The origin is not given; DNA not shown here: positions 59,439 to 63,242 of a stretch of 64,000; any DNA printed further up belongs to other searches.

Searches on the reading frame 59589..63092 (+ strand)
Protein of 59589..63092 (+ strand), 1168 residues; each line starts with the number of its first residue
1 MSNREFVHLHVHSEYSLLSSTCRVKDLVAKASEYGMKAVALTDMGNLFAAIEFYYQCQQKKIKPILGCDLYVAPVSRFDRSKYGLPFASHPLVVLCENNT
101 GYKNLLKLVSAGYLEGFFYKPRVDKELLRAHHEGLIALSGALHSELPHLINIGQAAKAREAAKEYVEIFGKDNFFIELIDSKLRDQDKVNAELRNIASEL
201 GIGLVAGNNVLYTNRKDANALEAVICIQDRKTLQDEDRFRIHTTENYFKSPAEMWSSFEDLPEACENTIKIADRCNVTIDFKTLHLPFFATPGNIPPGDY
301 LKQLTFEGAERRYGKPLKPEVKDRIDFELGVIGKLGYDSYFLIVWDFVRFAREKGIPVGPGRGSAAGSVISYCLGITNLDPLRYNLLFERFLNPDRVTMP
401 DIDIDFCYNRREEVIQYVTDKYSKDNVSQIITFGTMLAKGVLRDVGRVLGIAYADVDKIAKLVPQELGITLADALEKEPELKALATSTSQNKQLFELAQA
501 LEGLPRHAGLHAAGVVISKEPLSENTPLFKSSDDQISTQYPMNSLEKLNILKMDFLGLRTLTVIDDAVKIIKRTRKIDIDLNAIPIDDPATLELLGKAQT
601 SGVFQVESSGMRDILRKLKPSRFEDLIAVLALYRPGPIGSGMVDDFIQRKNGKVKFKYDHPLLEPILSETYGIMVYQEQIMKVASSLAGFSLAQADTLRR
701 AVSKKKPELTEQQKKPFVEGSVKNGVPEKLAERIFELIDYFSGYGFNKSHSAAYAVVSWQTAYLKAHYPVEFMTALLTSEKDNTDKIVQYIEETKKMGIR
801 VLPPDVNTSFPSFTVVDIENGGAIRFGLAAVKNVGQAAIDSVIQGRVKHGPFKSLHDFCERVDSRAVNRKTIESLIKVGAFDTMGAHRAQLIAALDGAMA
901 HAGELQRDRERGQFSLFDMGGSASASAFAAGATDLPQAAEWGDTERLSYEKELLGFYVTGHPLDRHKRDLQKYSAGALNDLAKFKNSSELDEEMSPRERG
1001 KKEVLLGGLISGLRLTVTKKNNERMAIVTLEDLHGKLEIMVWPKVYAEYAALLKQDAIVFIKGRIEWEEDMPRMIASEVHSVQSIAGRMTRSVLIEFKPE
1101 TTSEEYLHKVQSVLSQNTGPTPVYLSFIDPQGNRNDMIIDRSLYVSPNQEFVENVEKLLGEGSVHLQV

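Call 63: search_protein_families(library=pfam, proteins=[window:59589-63092:+], max_evalue=0.00001)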
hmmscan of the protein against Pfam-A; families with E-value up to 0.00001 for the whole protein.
window:59589-63092:+ (1168 aa): 5 families
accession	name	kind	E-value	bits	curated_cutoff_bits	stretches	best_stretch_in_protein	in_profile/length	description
PF07733.18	DNA_pol3_alpha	-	3.9e-106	354.9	23.9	1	299-557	1-260/260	Bacterial DNA polymerase III alpha NTPase domain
PF17657.6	DNA_pol3_finger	-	1.3e-67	226.7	22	1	560-725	1-166/166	Bacterial DNA polymerase III alpha subunit finger domain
PF02811.25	PHP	-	3.2e-55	187.4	26.4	1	8-180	1-163/164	PHP domain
PF14579.12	HHH_6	-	4.7e-32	110.5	25.6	1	798-891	1-90/90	Helix-hairpin-helix motif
PF01336.31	tRNA_anti-codon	-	1.4e-09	38.2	27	1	1005-1079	2-72/75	OB-fold nucleic acid binding domain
